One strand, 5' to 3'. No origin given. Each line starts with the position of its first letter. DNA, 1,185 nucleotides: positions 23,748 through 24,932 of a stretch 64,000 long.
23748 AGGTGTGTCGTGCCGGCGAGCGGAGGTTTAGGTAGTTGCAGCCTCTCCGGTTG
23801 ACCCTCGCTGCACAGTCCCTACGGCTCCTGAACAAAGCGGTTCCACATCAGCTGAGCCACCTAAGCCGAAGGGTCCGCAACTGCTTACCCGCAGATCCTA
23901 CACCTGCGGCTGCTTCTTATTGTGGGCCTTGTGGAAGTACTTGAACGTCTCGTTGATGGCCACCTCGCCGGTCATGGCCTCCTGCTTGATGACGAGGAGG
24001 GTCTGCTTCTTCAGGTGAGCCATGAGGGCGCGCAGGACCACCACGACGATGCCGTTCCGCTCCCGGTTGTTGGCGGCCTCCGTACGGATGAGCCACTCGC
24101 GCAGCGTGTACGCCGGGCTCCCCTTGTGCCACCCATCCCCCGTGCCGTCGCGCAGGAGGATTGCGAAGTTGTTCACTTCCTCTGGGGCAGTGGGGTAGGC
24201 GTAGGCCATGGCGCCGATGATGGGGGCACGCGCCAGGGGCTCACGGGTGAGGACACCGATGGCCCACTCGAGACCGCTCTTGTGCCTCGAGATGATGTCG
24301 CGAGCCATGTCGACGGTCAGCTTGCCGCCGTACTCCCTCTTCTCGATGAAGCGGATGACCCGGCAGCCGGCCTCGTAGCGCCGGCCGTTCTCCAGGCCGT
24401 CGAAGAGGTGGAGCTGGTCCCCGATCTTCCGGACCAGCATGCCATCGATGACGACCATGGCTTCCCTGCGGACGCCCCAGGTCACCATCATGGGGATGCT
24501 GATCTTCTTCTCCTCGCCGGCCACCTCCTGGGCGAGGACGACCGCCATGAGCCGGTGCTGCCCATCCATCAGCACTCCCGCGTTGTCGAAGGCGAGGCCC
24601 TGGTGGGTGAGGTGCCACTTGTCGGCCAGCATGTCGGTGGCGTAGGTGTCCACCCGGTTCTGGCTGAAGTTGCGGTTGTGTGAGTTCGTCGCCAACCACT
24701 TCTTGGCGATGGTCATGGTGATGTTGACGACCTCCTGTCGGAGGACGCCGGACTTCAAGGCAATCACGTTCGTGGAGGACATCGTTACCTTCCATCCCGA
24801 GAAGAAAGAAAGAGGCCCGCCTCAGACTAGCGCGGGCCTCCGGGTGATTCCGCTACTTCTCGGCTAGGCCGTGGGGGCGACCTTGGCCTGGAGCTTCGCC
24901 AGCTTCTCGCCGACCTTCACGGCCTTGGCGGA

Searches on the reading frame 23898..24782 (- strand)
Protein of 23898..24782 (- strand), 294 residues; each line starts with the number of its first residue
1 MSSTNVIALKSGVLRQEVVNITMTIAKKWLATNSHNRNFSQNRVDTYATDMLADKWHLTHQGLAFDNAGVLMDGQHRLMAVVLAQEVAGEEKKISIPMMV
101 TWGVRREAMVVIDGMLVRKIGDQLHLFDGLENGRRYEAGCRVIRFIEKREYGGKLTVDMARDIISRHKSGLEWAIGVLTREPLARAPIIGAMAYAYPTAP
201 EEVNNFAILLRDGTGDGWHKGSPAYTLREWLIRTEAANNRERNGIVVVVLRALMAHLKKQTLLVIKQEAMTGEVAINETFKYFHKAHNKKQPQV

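Call 3: search_protein_families(library=pfam, proteins=[window:23898-24782:-], max_evalue=0.01)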
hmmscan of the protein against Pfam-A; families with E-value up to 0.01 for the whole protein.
window:23898-24782:- (294 aa): 0 families

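Call 5: search_protein_families(library=phrogs, proteins=[window:23898-24782:-], max_evalue=0.01)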
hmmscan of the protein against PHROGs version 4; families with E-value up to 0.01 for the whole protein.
window:23898-24782:- (294 aa): 2 families
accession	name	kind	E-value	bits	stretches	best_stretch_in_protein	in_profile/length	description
phrog_5931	-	unknown function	8.7e-34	118.3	1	15-262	9-259/282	-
phrog_1033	-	DNA, RNA and nucleotide metabolism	0.007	17.2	0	70-110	85-124/334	ParB-like partition protein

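Call 6: search_protein_families(library=pfam, proteins=[window:23898-24782:-], max_evalue=10)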
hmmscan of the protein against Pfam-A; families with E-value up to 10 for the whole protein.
window:23898-24782:- (294 aa): 1 family
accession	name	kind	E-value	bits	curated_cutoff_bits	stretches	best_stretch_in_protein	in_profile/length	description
PF23019.1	DUF7033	-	0.12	13.2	27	1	4-49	33-78/90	Family of unknown function (DUF7033)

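Call 9: search_solved_structures(query=window:23898-24782:-, max_evalue=10, show_alignments=2)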
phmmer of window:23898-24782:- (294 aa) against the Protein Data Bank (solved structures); distinct sequences matched with E-value up to 10: 0.

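Call 16: find_homologous_proteins(query=window:23898-24782:-, max_evalue=0.001)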
Query window:23898-24782:- (294 aa): 14 proteins with E <= 0.001 among 1992 candidates.
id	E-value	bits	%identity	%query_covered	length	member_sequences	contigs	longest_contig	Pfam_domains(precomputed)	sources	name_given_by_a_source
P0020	3.3e-193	658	100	100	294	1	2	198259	-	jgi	jgi:hypothetical protein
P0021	4.1e-167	572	86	99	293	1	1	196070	-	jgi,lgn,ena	-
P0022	6.3e-163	559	84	98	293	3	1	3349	-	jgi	jgi:hypothetical protein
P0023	5.9e-161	552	82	99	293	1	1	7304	-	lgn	-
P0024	1.5e-153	528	80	98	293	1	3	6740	-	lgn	-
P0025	9.5e-151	519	78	98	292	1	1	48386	-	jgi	jgi:hypothetical protein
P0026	3.5e-148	510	77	98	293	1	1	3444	-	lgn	-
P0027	2.8e-144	497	75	97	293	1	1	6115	-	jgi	jgi:hypothetical protein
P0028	1.3e-87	312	75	61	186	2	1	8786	-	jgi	jgi:hypothetical protein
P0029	1.1e-47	181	66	45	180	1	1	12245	-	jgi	jgi:hypothetical protein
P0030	7.7e-26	109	33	92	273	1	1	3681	-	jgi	-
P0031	8.9e-19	86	32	74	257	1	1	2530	-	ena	-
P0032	2.9e-6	45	28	67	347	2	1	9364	-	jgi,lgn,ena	-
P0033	1.4e-4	39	29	53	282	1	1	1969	-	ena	-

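Call 20: search_protein_families(library=ncbifam, proteins=[window:23898-24782:-], max_evalue=10)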
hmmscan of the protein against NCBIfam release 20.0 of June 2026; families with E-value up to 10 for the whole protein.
window:23898-24782:- (294 aa): 1 family
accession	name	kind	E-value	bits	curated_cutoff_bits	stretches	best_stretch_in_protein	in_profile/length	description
TIGR03187.1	DGQHR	domain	0.00024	20.9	58.85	1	61-108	90-139/276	DGQHR domain-containing protein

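Call 33: find_encoding_contigs(protein=P0021, flank=10000, max_places=2)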
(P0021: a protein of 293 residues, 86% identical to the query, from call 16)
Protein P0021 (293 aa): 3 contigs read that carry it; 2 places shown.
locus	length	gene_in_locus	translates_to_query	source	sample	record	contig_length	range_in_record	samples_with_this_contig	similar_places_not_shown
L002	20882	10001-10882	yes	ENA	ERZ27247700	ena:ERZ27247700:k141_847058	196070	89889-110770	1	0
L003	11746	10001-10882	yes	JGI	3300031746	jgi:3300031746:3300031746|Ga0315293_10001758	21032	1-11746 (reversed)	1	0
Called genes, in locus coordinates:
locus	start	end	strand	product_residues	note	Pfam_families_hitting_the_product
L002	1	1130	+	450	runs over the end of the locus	PF00154:RecA_N (faint)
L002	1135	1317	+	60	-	-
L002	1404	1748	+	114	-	-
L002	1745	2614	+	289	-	-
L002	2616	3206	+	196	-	-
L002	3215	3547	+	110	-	-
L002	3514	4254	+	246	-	PF21448:DNMK (faint)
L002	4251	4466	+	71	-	-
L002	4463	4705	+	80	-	-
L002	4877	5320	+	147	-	PF05866:RusA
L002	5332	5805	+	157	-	-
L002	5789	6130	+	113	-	-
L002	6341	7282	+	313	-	-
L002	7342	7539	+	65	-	-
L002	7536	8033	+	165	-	-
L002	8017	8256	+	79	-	-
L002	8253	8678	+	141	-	-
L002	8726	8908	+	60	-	-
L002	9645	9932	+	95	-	-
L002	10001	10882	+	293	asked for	-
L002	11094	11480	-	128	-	-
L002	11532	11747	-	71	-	-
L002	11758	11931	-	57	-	-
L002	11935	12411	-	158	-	PF13529:Peptidase_C39_2, PF03412:Peptidase_C39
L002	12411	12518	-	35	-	-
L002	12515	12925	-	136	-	-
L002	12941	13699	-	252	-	-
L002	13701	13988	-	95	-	-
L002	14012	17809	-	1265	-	-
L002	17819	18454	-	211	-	-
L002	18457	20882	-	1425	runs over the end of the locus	-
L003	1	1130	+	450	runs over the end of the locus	PF00154:RecA_N (faint)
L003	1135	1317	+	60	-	-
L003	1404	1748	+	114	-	-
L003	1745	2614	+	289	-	-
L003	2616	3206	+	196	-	-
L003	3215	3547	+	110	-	-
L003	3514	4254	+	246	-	PF21448:DNMK (faint)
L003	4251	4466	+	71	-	-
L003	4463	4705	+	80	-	-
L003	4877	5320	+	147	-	PF05866:RusA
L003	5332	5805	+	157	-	-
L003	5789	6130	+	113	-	-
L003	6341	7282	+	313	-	-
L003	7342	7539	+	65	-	-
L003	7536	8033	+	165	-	-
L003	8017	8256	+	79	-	-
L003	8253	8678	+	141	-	-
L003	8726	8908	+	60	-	-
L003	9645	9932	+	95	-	-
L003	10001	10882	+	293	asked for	-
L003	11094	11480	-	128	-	-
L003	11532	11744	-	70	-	?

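Call 36: predict_structure(alignment_id=A2)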
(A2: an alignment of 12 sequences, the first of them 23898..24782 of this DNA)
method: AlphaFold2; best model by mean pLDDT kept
length: 294 residues; sequences in the alignment: 12
mean_pLDDT: 82.6   pTM: 0.60
mean pLDDT of the five models: 82.6, 82.1, 81.6, 80.0, 76.5
residues with pLDDT >= 90: 116; 70-90: 131; 50-70: 30; < 50: 17
segments of 3 or more residues with pLDDT < 50: 1-9, 290-294
pLDDT, mean of each block of 10 residues (from residue 1): 39 73 93 73 88 76 84 89 92 87 72 56 77 89 85 73 91 93 92 95 94 87 93 86 92 95 84 86 76 41
secondary structure, 60 per line:
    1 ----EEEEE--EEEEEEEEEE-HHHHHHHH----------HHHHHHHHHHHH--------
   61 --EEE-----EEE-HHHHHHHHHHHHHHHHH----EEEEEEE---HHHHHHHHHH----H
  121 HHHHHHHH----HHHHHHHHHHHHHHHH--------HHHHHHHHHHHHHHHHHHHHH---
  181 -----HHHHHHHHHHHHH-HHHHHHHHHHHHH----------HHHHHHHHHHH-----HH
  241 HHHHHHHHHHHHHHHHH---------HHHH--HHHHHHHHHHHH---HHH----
elements in order: E5-9 E12-21 H23-30 H41-52 E63-65 E71-73 H75-91 E96-102 H106-115 H120-128 H133-148 H157-177 H186-198 H200-212 H223-233 H239-257 H267-270 H273-284

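Call 38: fold_search(model_id=the predicted structure, library=pdb)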
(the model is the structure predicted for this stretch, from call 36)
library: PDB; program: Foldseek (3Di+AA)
matches with E <= 10: 300; with E <= 0.001: 0
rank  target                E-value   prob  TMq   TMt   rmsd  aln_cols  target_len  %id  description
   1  4x2d_B                6.9e-01  0.09  0.14  0.17  14.5       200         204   10  Clostridium difficile Fic protein_0569 mutant S31A, E35A in complex with ATP (released 2015-12-23)
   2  4x2e_B                7.2e-01  0.11  0.14  0.18  14.1       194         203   10  Clostridium difficile wild type Fic protein (released 2015-12-23)
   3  4x2d_D                9.2e-01  0.08  0.13  0.17  14.2       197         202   10  Clostridium difficile Fic protein_0569 mutant S31A, E35A in complex with ATP (released 2015-12-23)
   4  7nsu_D                9.6e-01  0.07  0.13  0.10  22.4       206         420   12  ColicinE9 intact translocation complex (released 2021-08-11)
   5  3pv0_F                1.1e+00  0.04  0.11  0.08  18.8       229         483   12  Crystal Structure of a pre-translocation state MBP-Maltose transporter complex without nucleotide (released 2011-05-18)
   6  5ji0_D                1.1e+00  0.04  0.12  0.13  23.8       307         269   11  PPARgamma-RXRalpha(S427F) heterodimer in complex with SRC-1, rosiglitazone, and 9-cis-retanoic acid (released 2017-04-26)
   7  3ats                  1.1e+00  0.02  0.11  0.10  21.9       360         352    8  Crystal structure of Rv3168 (released 2011-08-03)
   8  2b5u_A                1.3e+00  0.04  0.10  0.07  23.7       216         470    9  Crystal Structure Of Colicin E3 V206C Mutant In Complex With Its Immunity Protein (released 2006-11-07)
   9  5uje                  1.3e+00  0.63  0.19  0.22   4.8        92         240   15  SbnI with C-terminal truncation from Staphylococcus aureus (released 2018-01-24)
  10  9min_I                1.3e+00  0.14  0.14  0.29  12.6       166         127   10  Structure of a designed minibinder to NYESO1-A*02:01 (released 2025-08-06)
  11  4x2e_D                1.3e+00  0.08  0.15  0.19  14.0       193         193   10  Clostridium difficile wild type Fic protein (released 2015-12-23)
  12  6a5w_A                1.3e+00  0.06  0.14  0.16  16.8       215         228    9  FXR-LBD with HNC143 and SRC1 (released 2018-10-10)
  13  3kmi_A                1.4e+00  0.08  0.14  0.20  16.5       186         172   12  Crystal structure of putative membrane protein from Clostridium difficile 630 (released 2009-11-17)
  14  3jyy_A                1.4e+00  0.07  0.17  0.18  16.9       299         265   10  SeMet LinB complexed with PPi (released 2009-11-03)
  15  5dv6_A                1.4e+00  0.04  0.12  0.13  23.2       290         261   11  Human PPARgamma ligand binding dmain complexed with SB1404 in a covalent bonded form (released 2016-09-21)
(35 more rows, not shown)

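Call 48: find_homologous_proteins(query=A2, max_evalue=0.001)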
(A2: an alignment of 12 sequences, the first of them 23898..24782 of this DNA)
Query A2 (12 sequences) (294 aa, profile of the alignment): 310 proteins with E <= 0.001 among 7038 candidates; the best 120 are listed.
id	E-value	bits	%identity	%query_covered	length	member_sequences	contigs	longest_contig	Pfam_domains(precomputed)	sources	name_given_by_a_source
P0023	1.7e-142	492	82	99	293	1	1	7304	-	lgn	-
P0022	2.9e-142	491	84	98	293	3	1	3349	-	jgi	jgi:hypothetical protein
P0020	9.9e-142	489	100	100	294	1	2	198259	-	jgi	jgi:hypothetical protein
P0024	2.6e-141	488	80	98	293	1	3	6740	-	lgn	-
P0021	3.7e-140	484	86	99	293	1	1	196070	-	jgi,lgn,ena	-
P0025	5.8e-138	477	78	98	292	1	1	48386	-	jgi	jgi:hypothetical protein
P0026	9.3e-138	476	77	98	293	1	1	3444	-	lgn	-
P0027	1.7e-136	472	75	97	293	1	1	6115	-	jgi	jgi:hypothetical protein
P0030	2.0e-92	328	33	92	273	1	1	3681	-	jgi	-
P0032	1.2e-89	319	28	67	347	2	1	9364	-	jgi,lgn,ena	-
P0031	1.8e-88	315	32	74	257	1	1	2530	-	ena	-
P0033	1.6e-80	289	29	53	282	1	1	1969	-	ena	-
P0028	8.1e-70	253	75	61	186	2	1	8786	-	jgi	jgi:hypothetical protein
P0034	6.8e-56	208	36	37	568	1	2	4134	-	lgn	-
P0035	2.2e-53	200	28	76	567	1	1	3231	-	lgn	-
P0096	6.5e-35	139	36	40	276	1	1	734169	-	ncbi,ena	-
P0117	2.0e-32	131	27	87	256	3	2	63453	-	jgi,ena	jgi:hypothetical protein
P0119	4.4e-32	130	38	46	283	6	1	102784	-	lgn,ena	-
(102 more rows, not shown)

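Call 49: find_encoding_contigs(protein=P0096, flank=8000, max_places=1)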
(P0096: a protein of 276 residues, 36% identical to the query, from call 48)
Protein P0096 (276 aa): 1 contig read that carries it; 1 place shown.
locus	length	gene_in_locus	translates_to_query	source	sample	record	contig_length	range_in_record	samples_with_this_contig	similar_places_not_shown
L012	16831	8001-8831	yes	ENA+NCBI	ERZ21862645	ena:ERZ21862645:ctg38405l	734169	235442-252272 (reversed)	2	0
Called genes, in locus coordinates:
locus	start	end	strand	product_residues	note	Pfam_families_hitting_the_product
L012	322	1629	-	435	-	PF00589:Phage_integrase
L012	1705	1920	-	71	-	PF12728:HTH_17 (faint)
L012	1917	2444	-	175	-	-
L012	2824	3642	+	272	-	PF12684:DUF3799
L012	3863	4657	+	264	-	PF13479:AAA_24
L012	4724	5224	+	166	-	PF05037:DUF669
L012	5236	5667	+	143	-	PF05866:RusA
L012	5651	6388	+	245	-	PF02195:ParB_N (weak)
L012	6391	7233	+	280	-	-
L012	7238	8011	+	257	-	PF13384:HTH_23 (weak)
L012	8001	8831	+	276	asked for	-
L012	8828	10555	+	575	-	PF00270:DEAD, PF04851:ResIII, PF00271:Helicase_C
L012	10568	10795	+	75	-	-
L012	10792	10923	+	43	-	-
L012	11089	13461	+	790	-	PF13481:AAA_25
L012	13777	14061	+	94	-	-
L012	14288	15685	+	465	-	PF02195:ParB_N, PF01555:N6_N4_Mtase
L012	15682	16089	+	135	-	PF09152:DUF1937, PF14359:DUF4406 (weak)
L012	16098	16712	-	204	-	PF05066:HARE-HTH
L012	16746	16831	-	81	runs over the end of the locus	-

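Call 50: find_encoding_contigs(protein=P0119, flank=8000, max_places=1)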
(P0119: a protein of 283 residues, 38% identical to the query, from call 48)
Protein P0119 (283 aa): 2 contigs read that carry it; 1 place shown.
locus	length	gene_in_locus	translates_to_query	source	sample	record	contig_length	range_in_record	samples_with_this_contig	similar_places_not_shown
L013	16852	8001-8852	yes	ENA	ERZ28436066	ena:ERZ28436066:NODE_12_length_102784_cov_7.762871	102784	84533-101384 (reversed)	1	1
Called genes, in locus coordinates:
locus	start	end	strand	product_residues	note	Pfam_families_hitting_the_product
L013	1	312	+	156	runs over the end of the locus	PF13353:Fer4_12 (weak)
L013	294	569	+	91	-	-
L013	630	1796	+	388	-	PF01507:PAPS_reduct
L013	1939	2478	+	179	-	-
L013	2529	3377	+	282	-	PF07463:NUMOD4, PF13392:HNH_3 (weak)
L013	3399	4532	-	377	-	PF17293:Arm-DNA-bind_5 (weak), PF13102:Phage_int_SAM_5 (weak), PF00589:Phage_integrase (weak)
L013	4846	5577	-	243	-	PF00717:Peptidase_S24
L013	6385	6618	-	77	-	-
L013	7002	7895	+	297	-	-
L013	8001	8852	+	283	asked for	-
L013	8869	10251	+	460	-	PF10198:Ada3 (weak)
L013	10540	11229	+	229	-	-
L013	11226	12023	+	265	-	-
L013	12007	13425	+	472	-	PF00176:SNF2-rel_dom, PF00271:Helicase_C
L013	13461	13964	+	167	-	PF11325:DUF3127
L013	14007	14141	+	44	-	-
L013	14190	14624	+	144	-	PF07105:DUF1367 (weak)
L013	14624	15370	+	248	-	-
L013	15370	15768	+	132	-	-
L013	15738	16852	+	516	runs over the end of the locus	PF00772:DnaB, PF03796:DnaB_C, PF13481:AAA_25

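Call 51: find_encoding_contigs(protein=P0117, flank=8000, max_places=1)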
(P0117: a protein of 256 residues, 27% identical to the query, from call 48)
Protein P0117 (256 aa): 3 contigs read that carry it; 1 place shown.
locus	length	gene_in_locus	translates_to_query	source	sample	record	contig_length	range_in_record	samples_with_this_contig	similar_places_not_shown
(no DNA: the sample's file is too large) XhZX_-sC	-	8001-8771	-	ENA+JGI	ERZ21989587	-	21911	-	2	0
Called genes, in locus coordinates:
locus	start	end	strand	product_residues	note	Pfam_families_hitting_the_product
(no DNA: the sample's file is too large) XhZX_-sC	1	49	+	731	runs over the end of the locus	-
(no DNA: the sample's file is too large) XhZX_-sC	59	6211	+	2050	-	PF18763:ddrB-ParB (weak), PF18857:LPD38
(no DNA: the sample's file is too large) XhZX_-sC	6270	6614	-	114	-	-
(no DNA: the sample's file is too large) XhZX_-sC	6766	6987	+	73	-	-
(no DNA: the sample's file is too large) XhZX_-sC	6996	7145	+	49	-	-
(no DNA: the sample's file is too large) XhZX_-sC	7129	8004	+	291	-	PF12705:PDDEXK_1 (weak)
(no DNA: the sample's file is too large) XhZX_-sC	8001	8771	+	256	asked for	-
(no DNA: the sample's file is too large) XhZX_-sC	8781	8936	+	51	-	-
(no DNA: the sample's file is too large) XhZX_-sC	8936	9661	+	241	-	PF04404:ERF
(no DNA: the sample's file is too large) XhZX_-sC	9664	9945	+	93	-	-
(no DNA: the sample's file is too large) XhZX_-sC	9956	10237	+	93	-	-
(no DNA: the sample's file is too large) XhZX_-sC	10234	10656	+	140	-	-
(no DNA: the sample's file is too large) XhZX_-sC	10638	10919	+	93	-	-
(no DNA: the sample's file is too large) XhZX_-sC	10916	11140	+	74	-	-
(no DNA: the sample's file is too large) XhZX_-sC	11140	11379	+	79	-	-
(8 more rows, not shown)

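Call 96: search_protein_families(library=padloc, proteins=[window:23898-24782:-], max_evalue=10)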
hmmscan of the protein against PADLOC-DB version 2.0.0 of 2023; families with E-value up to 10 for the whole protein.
window:23898-24782:- (294 aa): 0 families
